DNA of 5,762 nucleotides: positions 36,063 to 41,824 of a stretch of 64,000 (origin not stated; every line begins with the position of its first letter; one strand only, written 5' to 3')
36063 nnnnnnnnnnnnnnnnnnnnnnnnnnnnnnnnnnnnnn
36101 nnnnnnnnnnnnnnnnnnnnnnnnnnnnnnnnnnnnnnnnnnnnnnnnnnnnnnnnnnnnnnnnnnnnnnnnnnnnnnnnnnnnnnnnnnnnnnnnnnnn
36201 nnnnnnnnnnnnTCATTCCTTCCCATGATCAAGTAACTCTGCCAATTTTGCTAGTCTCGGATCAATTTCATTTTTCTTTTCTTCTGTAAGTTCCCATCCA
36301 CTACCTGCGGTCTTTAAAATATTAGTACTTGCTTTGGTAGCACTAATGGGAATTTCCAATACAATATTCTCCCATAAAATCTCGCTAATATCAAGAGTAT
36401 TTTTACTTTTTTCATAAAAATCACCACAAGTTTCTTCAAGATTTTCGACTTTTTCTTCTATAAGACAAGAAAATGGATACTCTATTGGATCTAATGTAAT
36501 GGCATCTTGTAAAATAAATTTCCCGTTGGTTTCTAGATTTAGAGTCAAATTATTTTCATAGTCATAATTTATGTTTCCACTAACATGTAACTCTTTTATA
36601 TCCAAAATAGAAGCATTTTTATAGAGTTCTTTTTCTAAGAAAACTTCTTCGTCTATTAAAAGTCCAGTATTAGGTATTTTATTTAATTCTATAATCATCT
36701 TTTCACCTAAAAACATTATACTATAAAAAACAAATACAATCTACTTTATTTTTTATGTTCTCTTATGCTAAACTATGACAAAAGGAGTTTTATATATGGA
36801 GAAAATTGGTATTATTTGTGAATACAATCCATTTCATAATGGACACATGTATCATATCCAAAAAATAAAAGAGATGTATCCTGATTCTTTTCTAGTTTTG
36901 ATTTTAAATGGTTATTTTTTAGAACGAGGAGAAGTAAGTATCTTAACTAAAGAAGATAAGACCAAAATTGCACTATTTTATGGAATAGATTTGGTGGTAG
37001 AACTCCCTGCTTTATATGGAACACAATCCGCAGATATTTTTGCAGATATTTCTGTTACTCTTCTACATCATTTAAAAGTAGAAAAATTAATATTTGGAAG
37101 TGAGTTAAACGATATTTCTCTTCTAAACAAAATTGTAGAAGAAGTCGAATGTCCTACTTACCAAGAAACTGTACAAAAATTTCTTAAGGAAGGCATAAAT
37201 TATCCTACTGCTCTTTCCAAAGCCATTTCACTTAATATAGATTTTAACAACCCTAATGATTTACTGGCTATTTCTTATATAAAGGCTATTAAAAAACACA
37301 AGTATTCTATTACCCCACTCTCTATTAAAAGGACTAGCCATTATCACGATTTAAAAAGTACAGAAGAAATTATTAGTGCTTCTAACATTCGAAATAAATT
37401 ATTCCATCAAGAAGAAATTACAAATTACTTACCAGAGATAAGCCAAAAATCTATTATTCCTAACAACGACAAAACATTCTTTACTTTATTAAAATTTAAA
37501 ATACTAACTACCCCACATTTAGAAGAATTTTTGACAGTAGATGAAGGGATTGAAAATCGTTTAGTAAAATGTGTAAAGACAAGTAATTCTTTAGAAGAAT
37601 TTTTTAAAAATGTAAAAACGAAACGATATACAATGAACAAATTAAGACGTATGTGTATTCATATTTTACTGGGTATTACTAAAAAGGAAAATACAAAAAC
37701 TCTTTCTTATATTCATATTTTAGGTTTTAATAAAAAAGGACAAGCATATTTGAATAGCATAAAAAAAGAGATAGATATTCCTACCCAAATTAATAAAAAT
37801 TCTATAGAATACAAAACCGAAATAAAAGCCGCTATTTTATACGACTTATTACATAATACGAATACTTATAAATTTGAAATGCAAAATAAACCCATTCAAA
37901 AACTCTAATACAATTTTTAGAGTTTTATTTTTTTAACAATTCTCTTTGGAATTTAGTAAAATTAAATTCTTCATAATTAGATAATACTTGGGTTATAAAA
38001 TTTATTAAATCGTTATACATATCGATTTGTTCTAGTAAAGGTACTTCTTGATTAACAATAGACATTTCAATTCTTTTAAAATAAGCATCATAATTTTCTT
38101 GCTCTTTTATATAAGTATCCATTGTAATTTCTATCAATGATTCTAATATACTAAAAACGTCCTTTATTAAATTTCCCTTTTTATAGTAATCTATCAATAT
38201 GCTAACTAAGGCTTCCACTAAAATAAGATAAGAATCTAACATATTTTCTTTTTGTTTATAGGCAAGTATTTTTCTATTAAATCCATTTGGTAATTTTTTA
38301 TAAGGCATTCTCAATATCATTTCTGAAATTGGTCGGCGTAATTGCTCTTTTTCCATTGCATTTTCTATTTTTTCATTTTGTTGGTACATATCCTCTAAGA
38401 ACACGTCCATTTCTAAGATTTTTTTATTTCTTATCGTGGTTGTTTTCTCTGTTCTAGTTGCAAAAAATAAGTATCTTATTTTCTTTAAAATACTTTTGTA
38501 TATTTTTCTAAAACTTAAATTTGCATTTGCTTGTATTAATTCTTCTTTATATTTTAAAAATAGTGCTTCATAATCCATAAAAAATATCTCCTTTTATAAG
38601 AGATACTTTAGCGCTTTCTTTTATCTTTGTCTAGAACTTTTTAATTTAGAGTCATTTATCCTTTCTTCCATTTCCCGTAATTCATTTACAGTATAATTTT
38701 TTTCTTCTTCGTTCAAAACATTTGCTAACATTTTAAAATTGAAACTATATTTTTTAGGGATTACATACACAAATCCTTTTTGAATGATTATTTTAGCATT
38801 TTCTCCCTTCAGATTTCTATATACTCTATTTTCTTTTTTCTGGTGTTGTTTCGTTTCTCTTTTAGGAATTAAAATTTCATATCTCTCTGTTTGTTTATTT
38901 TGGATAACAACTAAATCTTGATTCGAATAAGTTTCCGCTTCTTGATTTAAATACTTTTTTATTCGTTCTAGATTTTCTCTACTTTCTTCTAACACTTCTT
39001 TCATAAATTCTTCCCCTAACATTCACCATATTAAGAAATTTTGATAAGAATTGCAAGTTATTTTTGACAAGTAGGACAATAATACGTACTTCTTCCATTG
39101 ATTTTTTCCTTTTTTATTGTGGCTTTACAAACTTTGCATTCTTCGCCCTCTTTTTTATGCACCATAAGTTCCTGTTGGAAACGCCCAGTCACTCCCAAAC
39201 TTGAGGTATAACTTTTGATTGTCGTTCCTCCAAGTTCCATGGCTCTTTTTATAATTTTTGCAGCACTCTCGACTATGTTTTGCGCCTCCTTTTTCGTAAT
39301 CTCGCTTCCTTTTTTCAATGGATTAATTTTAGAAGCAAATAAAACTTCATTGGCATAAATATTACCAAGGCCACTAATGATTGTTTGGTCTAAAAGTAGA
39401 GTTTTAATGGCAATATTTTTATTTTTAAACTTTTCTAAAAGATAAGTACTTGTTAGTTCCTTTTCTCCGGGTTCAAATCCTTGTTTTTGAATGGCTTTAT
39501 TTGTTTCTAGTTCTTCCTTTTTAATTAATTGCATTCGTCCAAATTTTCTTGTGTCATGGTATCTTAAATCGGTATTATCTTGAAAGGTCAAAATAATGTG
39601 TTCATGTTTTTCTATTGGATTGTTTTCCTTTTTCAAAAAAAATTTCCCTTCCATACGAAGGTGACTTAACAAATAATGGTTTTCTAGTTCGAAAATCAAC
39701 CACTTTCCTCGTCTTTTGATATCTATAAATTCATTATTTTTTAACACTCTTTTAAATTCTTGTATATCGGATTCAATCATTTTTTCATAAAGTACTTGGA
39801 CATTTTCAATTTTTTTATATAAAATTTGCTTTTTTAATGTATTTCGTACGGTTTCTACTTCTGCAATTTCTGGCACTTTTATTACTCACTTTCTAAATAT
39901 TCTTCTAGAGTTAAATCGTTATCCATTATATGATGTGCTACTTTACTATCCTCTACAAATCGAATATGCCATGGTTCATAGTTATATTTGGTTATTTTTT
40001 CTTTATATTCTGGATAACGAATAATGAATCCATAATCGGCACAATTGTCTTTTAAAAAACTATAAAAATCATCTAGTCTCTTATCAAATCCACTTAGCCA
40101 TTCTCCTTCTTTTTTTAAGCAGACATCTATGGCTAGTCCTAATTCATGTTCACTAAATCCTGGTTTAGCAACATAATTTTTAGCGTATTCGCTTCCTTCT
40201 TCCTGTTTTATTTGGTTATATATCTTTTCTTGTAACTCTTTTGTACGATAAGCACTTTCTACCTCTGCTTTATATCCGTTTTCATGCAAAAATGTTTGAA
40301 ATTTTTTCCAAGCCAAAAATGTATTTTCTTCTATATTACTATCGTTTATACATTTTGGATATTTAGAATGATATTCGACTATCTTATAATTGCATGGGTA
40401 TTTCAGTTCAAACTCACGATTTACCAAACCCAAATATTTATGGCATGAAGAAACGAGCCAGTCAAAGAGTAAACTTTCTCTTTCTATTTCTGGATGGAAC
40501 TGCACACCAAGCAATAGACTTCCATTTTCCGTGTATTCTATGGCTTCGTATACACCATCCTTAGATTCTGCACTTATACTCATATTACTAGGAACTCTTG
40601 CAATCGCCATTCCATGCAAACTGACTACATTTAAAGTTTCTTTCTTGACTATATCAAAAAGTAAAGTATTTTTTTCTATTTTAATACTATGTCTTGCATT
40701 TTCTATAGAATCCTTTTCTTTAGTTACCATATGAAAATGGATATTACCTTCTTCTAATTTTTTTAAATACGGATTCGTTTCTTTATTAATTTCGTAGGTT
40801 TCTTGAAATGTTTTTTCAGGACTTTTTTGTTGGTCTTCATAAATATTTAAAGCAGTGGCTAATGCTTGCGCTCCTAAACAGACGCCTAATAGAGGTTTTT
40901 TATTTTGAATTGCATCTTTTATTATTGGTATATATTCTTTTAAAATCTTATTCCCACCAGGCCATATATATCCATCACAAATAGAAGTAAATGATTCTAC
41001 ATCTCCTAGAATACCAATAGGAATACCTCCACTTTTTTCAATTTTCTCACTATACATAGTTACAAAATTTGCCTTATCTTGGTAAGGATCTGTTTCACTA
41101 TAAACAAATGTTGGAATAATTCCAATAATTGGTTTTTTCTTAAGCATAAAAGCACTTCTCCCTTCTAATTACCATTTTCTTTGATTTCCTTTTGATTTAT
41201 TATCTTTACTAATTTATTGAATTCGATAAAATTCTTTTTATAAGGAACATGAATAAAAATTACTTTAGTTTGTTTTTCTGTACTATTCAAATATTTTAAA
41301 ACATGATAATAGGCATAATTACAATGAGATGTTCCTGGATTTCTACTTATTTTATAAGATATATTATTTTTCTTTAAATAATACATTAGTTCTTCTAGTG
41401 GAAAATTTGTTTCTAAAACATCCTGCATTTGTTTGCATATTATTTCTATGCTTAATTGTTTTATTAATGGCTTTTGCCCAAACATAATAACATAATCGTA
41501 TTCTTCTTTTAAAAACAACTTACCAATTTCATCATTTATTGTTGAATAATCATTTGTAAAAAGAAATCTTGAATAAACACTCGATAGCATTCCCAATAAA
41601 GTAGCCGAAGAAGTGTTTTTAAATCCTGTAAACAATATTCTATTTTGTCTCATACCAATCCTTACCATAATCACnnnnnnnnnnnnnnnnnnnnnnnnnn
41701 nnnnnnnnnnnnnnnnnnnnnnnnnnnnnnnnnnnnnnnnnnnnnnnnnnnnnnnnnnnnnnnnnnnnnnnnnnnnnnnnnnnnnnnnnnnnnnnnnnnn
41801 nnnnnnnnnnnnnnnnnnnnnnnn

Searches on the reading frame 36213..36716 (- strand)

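Call 10: search_protein_families(library=pfam, proteins=[window:36213-36716:-], max_evalue=0.01)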
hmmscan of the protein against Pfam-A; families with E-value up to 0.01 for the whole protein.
window:36213-36716:- (167 aa): 1 family
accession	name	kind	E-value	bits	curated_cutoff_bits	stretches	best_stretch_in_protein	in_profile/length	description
PF02620.22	YceD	-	4.6e-09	36.8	33.2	1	63-161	5-118/119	Large ribosomal RNA subunit accumulation protein YceD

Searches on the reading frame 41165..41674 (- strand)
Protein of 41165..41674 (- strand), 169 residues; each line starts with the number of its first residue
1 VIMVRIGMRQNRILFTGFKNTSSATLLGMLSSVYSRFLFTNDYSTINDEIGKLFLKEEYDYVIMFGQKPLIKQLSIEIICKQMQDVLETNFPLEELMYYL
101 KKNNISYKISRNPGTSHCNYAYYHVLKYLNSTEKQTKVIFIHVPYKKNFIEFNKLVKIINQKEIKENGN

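Call 89: search_protein_families(library=pfam, proteins=[window:41165-41674:-], max_evalue=0.0001)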
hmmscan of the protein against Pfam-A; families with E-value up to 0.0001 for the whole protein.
window:41165-41674:- (169 aa): 1 family
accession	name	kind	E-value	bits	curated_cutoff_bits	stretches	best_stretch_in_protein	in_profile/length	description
PF01470.22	Peptidase_C15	-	6.6e-11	43.1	22.7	1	89-146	113-170/204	Pyroglutamyl peptidase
